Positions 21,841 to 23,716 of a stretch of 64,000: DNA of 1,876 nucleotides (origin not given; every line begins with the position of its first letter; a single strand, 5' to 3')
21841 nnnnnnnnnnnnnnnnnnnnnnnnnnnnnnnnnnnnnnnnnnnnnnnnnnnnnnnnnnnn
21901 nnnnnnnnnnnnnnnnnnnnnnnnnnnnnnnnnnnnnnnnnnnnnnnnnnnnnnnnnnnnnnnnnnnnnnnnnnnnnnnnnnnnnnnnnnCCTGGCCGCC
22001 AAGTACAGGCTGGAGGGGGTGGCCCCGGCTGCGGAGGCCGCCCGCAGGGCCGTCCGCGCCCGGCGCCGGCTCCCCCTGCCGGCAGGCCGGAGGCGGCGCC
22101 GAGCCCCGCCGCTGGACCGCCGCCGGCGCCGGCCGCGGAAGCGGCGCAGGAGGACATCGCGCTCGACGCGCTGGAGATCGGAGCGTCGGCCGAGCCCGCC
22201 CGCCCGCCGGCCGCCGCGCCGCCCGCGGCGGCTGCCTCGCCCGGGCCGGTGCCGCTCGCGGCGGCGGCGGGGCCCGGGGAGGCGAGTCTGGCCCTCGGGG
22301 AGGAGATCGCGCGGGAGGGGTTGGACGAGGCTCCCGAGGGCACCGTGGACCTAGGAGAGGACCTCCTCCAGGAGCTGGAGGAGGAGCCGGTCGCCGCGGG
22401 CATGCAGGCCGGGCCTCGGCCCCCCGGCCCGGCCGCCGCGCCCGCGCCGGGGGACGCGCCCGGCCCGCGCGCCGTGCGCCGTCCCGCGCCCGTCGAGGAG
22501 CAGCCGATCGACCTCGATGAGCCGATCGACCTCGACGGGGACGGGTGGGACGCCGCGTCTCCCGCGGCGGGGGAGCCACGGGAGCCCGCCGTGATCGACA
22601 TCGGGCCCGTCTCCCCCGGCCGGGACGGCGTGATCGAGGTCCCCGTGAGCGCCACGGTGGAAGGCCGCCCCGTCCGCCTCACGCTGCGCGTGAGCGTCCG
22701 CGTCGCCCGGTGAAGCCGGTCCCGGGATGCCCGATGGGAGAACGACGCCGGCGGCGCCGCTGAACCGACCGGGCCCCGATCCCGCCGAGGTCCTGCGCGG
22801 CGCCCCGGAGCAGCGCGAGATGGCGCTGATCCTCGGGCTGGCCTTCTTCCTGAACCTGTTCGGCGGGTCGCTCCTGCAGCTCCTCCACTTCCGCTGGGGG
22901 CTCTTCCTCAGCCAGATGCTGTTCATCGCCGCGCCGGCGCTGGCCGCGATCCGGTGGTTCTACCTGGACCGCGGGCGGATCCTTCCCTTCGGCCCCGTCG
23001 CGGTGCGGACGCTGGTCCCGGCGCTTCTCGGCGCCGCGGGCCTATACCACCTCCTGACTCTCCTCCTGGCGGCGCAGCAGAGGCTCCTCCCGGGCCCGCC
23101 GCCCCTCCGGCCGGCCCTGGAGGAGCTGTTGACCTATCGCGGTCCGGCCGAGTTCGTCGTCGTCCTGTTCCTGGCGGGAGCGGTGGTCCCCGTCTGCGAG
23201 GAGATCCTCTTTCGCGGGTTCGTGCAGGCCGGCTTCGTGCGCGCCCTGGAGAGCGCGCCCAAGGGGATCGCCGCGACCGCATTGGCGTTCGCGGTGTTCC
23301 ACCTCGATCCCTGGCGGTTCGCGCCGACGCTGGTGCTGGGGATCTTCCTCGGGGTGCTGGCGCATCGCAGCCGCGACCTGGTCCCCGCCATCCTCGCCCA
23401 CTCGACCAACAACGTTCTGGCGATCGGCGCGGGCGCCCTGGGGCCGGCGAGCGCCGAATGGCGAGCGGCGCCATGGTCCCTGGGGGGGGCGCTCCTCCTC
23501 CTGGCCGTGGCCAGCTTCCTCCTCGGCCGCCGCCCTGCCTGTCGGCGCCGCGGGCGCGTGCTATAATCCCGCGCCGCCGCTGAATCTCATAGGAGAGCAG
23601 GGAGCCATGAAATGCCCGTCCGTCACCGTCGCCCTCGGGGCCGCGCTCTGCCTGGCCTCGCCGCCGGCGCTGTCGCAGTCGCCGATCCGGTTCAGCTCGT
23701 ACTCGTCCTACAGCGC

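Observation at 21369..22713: MglA-like GTPase with frame anomaly and possible acidic C-terminal extension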

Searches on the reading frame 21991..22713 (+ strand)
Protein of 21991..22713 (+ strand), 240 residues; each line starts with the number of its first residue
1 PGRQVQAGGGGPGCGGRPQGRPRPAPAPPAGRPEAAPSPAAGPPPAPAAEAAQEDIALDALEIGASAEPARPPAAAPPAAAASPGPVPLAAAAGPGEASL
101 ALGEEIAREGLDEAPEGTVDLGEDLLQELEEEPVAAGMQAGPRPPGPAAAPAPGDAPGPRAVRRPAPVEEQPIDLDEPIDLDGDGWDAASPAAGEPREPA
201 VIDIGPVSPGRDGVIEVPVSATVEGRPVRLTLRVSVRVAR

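Call 7: search_protein_families(library=pfam, proteins=[window:21991-22713:+], max_evalue=0.1)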
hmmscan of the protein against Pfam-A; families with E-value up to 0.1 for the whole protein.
window:21991-22713:+ (240 aa): 0 families

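Call 32: find_related_loci(query=A2, collection=genome_contigs, flank=6000)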
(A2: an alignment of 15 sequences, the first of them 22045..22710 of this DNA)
Query A2 (222 aa) in genome_contigs; peptide patterns used: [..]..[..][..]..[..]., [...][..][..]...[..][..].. (x = any residue, [..] = any of these).
265 stretches matched a pattern; 14 encode a relative of the query (tblastn E <= 1e-3); 14 distinct loci.
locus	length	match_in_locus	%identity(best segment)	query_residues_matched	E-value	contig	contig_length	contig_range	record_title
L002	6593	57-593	47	35-222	2e-29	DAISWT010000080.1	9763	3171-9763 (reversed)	MAG TPA_asm: Acidobacteriota bacterium isolate CTOTU4088 NODE_5901_length_9763_cov_4.694479, whole genome shotgun sequen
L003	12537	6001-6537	46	35-222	7e-28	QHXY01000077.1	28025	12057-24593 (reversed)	MAG: Acidobacteria bacterium isolate gp22 AA3 14_0903_13_30cm_scaffold_758331_curated, whole genome shotgun sequence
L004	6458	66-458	49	82-222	3e-27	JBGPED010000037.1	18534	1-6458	MAG: Acidobacteriota bacterium isolate OBJ_0618_7090110_99 k141_6565829_length_18534_cov_24.9737, whole genome shotgun s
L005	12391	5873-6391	44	35-222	4e-26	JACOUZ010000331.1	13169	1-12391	MAG: Acidobacteria bacterium isolate NC_groundwater_87_Ag_B-0.1um_69_32 B_2_S2_170907_scaffold_1970392, whole genome sho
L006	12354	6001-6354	51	95-222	5e-26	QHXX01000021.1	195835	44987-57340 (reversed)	MAG: Acidobacteria bacterium isolate gp22 AA4 14_0903_16_40cm_scaffold_180_curated, whole genome shotgun sequence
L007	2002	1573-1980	48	73-222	7e-25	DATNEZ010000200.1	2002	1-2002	MAG TPA_asm: Candidatus Binatia bacterium isolate SMAG_U11281 k141_1192538, whole genome shotgun sequence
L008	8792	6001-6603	40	25-222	1e-21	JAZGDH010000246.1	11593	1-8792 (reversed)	MAG: Acidobacteriota bacterium isolate SCS3bin.39 SCS3bin.39_246, whole genome shotgun sequence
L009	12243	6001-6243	56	142-222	1e-19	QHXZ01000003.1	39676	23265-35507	MAG: Acidobacteria bacterium isolate gp22 AA2 14_1009_16_40cm_scaffold_10253_curated, whole genome shotgun sequence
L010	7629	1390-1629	57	142-222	3e-18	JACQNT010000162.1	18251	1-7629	MAG: Acidobacteria bacterium isolate NC_groundwater_1262_Ag_S-0.2um_70_65 S_p2_S4_coassembly_k141_2498219, whole genome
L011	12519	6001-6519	44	36-222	4e-16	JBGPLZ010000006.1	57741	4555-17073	MAG: Acidobacteriota bacterium isolate OBJ_0618_7090110_25 k141_1592042_length_57741_cov_19.6729, whole genome shotgun s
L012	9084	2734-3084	49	95-222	7e-15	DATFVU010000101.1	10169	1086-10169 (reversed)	MAG TPA_asm: Candidatus Polarisedimenticolia bacterium isolate SMAG_U9472 k141_5530962, whole genome shotgun sequence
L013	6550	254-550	45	125-222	3e-15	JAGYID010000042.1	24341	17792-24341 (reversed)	MAG: Acidobacteria bacterium isolate CR_Sed_300A_bin.1 scaffold_269, whole genome shotgun sequence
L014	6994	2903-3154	45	142-218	2e-12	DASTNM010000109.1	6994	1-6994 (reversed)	MAG TPA_asm: Candidatus Polarisedimenticolia bacterium isolate SMAG_U2143 k141_98518, whole genome shotgun sequence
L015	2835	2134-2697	36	36-221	5e-6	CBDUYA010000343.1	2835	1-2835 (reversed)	MAG TPA_asm: uncultured bacterium isolate SRR22302371_metabat2_52 genome assembly, contig: ERZ26661859.48328, whole geno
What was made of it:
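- Tried and rejected: A GTDB genome scan found 14 loci, but none above 57% tail identity (call 32).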

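Call 33: find_related_loci(query=window:22045-22710:+, collection=metagenome_contigs, flank=3000)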
Query window:22045-22710:+ (222 aa) in metagenome_contigs; peptide patterns used: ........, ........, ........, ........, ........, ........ (x = any residue, [..] = any of these).
600 stretches matched a pattern, but none encodes a relative of the query by tblastn (E <= 1e-3).
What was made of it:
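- Tried and rejected: A JGI metagenome scan with the window's tail found no relative (call 33).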

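Call 43: search_protein_families(library=ncbifam, proteins=[window:22045-22710:+], max_evalue=0.01)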
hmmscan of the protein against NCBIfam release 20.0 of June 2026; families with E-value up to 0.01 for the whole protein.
window:22045-22710:+ (222 aa): 0 families

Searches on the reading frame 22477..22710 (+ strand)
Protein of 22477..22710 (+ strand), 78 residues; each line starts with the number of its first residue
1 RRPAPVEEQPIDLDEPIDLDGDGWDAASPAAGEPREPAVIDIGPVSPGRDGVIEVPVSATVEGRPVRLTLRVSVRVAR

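Call 54: search_protein_representatives(alignment_id=A4)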
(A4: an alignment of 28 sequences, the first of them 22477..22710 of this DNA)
Query: 28 sequences, 78 profile positions. Proteins with E-value up to 0.001 (for the whole library): 34; up to 1e-10: 17; up to 1e-30: 0. The best 34 are listed.
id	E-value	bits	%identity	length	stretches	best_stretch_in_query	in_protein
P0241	8.6e-26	106.3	-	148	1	5-78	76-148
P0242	1.1e-22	96.3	-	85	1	3-78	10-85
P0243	1.8e-22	95.6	-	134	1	7-78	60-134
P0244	2.9e-22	95.0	-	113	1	9-78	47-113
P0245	5.1e-22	94.2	-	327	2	3-78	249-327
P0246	5.4e-22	94.1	-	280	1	8-78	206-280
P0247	1.8e-21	92.4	-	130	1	5-78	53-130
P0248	3.3e-21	91.6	-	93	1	11-78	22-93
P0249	5.4e-21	90.9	-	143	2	2-78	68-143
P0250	3.9e-20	88.2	-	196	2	3-78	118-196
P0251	1.9e-19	85.9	-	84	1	4-77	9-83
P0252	2.1e-18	82.6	-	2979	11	44-60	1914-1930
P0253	2.2e-18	82.5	-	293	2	3-78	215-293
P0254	8.3e-18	80.7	-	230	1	3-77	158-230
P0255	2.5e-14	69.5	-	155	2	3-78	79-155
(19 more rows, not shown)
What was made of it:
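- Some database entries consist of the tail alone (call 54).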

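Call 82: search_solved_structures(query=A4, max_evalue=10)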
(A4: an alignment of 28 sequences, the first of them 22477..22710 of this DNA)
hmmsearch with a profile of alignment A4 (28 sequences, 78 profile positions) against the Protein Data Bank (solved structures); distinct sequences matched with E-value up to 10: 2.
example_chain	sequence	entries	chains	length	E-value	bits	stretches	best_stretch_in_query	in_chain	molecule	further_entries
5v7q_R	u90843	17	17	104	0.41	14.3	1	35-67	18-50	LSU ribosomal protein L21p | 50S ribosomal protein L21 | Large ribosomal subunit protein bL21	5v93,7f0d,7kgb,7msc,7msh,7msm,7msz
2jvf_A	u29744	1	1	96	1.4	12.6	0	57-72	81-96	de novo protein M7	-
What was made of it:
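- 22591..22710 (+): Conserved C-terminal module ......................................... The last ~30 residues are predicted to form an amphipathic two-stranded beta-hairpin. There is no PDB relative (call 82).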

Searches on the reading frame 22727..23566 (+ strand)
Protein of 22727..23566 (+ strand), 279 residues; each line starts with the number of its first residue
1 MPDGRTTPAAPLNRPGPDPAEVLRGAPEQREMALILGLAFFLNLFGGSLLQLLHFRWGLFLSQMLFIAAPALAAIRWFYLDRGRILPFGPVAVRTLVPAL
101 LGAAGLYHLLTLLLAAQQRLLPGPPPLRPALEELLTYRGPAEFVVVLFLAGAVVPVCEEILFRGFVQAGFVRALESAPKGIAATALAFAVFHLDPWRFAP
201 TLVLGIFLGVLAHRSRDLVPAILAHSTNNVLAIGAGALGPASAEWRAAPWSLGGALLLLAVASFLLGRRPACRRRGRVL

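Call 7: search_protein_families(library=pfam, proteins=[window:22727-23566:+], max_evalue=0.1)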
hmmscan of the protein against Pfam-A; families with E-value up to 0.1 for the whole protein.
window:22727-23566:+ (279 aa): 1 family
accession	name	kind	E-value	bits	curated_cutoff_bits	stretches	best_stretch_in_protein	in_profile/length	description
PF02517.21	Rce1-like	-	7.5e-21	74.7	22.4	1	142-231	3-93/93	Type II CAAX prenyl endopeptidase Rce1-like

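Call 43: search_protein_families(library=ncbifam, proteins=[window:22727-23566:+], max_evalue=0.01)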
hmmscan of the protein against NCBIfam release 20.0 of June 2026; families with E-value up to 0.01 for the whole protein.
window:22727-23566:+ (279 aa): 6 families
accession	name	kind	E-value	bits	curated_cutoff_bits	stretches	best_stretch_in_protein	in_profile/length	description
NF041647.1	ABC_perm_CPBP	equivalog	3.5e-41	141.7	435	1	25-233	419-631/636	ABC transporter permease subunit/CPBP intramembrane protease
NF040589.1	CPBP_Synerg_MrtS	equivalog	2e-12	47.6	130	1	142-233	71-164/170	Synerg-CTERM system glutamic-type intramembrane protease MrtS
NF033192.3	CPBP_JDVT_MrtJ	equivalog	1.2e-09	38.7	75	1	153-233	7-96/98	JDVT-CTERM system glutamic-type intramembrane protease MrtJ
TIGR04162.1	exo_VPEID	exception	8.3e-09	34.9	150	1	153-234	424-506/516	exosortase E/protease, VPEID-CTERM system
TIGR03008.1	pepcterm_CAAX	equivalog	3.4e-08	33.6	81.05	1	138-231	108-208/222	CAAX prenyl protease-related protein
NF040914.1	Mrt_core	domain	0.00026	21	100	1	152-232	9-101/108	myxosortase family intramembrane protease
